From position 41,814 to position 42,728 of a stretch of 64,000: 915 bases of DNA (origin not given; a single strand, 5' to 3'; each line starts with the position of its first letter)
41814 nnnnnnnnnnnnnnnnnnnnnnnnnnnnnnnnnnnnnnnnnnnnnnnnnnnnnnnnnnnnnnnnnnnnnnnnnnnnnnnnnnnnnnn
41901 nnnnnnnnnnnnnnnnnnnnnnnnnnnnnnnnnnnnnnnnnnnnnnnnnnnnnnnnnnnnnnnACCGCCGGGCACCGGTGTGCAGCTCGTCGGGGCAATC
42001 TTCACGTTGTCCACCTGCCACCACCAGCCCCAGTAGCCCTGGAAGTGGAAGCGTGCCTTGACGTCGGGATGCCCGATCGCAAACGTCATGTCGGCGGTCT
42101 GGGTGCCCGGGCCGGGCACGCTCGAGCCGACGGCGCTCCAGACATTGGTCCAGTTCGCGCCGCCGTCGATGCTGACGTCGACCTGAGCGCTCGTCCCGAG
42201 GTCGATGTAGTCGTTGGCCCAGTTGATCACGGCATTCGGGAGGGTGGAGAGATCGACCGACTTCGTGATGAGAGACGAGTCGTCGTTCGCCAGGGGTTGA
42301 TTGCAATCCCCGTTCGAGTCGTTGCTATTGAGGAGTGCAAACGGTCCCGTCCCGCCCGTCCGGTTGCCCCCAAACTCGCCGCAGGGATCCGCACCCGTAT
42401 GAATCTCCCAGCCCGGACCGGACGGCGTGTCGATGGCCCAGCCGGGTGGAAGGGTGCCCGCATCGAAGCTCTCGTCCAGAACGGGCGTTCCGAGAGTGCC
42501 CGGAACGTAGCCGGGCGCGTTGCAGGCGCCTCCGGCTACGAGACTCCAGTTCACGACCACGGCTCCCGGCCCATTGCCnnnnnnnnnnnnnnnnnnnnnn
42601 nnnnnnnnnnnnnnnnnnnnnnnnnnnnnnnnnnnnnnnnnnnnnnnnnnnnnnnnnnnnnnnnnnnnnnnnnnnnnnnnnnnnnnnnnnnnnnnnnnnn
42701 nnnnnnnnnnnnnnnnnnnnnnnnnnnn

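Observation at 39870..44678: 1602-aa mosaic surface protein with a ~500-aa N-terminal domain of no recognisable family, plus a MAM/choice-of-anchor-like jelly-roll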

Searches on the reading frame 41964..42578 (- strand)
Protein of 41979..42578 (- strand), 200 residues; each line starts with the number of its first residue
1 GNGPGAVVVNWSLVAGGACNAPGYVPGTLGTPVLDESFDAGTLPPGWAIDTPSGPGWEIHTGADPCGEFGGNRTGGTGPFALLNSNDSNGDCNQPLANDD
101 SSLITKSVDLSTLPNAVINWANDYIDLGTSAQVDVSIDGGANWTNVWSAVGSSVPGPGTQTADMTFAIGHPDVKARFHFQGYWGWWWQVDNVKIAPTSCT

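Call 31: search_solved_structures(query=window:41979-42578:-, max_evalue=10, show_alignments=3)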
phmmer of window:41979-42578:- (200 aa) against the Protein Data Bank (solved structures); distinct sequences matched with E-value up to 10: 0.

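Call 58: search_solved_structures(query=A3, max_evalue=10, show_alignments=3)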
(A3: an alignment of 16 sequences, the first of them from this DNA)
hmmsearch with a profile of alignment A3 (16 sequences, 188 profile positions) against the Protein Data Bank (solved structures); distinct sequences matched with E-value up to 10: 13.
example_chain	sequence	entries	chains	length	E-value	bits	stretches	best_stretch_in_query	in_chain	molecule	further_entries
3a7q_A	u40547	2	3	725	6.9e-08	35.6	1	83-179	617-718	Reelin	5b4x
2e26_A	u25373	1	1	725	1.1e-07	35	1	83-179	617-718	Reelin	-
6a48_A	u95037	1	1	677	5.8e-06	29.4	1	129-180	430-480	Reelin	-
3m1h_A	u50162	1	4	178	0.00081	22.4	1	16-93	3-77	Lysine specific cysteine protease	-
4itc_A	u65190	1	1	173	0.0058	19.6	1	18-177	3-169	Lys-gingipain W83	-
5zu6_A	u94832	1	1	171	0.087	15.7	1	104-149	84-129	CBM32 domain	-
4yu5_A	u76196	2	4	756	0.1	15.6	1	73-164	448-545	Immune inhibitor A, metalloprotease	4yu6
7wvr_A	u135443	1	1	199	0.14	15.1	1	104-148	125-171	EXLX1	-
2xts_A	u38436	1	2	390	0.21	14.5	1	107-129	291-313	SULFITE DEHYDROGENASE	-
7lyu_A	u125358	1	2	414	0.53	13.2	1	44-178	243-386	Reelin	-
8cwv_B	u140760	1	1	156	0.61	13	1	97-182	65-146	VHH 2-31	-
4lfu_A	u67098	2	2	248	0.64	12.9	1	79-151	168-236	Regulatory protein SdiA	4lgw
4y13_A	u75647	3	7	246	0.79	12.6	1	79-149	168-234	Transcriptional regulator of ftsQAZ gene cluster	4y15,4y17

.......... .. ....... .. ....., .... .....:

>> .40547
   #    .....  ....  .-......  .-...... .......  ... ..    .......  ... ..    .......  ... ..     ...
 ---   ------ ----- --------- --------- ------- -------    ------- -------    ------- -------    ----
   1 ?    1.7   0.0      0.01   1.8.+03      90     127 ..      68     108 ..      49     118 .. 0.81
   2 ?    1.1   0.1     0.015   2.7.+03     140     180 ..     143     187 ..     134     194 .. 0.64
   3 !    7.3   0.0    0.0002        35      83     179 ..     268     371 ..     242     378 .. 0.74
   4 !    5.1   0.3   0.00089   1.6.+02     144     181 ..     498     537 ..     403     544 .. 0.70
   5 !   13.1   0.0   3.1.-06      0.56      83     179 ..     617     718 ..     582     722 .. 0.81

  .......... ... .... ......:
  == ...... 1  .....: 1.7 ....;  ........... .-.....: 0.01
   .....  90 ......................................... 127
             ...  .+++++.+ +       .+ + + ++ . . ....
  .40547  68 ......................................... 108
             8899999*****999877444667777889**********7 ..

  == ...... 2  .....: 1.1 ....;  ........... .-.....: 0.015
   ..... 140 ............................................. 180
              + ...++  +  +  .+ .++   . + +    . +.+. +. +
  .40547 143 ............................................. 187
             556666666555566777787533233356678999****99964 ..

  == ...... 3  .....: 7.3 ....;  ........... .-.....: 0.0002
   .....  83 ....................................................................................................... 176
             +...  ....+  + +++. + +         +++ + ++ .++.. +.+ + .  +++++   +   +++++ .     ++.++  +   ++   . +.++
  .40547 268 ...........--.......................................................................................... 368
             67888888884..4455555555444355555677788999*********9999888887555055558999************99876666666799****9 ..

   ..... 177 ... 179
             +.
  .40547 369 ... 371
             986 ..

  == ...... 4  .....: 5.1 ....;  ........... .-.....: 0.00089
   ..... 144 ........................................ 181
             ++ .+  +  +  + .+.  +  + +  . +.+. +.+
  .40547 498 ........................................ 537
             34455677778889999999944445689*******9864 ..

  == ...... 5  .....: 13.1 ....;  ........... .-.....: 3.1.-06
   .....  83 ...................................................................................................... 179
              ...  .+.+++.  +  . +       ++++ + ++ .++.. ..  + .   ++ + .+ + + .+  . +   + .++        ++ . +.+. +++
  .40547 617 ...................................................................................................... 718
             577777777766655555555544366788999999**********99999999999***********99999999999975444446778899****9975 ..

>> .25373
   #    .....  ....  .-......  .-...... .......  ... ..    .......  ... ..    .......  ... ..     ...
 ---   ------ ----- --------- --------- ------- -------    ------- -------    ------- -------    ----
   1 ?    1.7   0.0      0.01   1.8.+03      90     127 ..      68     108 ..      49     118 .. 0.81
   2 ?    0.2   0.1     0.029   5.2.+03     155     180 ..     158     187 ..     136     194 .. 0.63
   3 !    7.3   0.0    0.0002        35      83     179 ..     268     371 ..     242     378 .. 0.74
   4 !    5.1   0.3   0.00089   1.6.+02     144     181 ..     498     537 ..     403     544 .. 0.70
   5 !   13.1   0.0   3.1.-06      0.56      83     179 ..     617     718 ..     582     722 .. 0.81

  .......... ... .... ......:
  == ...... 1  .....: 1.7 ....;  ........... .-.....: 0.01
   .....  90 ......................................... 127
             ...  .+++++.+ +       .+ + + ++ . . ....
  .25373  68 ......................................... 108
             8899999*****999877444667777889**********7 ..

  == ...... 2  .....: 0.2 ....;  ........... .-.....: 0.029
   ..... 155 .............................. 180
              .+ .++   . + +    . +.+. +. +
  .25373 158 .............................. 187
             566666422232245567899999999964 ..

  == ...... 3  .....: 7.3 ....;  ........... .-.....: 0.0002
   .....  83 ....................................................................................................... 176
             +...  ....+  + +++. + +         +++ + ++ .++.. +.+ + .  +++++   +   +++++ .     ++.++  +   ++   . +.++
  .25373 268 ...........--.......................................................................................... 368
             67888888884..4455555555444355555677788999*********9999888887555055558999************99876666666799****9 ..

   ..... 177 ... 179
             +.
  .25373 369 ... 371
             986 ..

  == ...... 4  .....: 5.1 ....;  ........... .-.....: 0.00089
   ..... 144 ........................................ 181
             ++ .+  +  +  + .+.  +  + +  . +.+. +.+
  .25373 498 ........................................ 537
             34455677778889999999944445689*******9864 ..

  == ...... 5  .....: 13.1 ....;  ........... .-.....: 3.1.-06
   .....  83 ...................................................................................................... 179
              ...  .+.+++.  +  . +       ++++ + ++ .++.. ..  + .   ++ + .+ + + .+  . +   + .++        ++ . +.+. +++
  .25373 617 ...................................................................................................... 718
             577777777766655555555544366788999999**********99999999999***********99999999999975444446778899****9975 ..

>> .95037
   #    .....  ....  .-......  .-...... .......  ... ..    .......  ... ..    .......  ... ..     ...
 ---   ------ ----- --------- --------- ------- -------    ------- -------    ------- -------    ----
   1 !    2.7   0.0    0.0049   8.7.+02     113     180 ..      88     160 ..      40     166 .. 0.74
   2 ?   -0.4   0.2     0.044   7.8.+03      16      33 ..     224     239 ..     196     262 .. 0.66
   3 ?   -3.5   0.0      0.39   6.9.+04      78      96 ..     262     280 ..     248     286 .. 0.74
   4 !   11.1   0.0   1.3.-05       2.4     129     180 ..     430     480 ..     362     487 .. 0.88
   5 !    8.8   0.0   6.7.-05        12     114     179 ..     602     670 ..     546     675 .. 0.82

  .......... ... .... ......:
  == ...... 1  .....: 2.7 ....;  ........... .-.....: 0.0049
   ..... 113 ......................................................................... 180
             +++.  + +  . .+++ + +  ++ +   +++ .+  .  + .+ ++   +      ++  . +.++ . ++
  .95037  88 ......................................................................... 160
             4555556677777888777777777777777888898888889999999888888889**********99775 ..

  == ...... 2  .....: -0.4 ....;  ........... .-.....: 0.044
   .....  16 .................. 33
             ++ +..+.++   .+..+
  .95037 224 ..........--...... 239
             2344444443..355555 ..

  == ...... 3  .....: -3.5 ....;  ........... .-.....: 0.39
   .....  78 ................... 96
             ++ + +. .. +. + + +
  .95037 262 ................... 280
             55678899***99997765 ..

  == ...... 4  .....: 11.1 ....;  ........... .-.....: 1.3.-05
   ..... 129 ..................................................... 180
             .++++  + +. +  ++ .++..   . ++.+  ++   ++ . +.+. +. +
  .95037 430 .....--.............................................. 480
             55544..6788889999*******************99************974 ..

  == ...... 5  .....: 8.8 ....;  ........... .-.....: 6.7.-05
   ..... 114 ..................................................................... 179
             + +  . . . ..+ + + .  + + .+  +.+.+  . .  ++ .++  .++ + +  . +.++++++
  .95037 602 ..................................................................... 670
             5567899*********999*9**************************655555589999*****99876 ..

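Call 59: search_protein_families(library=pfam, alignment_id=A3, max_evalue=10)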
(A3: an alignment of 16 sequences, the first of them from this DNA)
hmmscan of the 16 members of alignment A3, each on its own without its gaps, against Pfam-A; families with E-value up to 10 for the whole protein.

A. member 1, seq(191 aa): 0 families

B. families by the number of members that match (of 16 scanned): 10 families
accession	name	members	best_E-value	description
PF21471.3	Reelin_subrepeat-B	10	2e-08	Reelin subrepeat B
PF07675.18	Cleaved_Adhesin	8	2.6e-06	Cleaved Adhesin Domain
PF02012.26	BNR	4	0.04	BNR/Asp-box repeat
PF20773.4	InhA-like_MAM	3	0.018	Immune inhibitor A-like, MAM domain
PF00629.30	MAM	2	7e-05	MAM domain, meprin/A5/mu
PF13964.12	Kelch_6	1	0.045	Kelch motif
PF18914.6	DUF5666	1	0.091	Domain of unknown function (DUF5666)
PF11252.13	DUF3051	1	0.17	Protein of unknown function (DUF3051)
PF11979.13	SARA_C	1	0.19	Smad anchor for receptor activation-like, C-terminal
PF17957.7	Big_7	1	0.54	Bacterial Ig domain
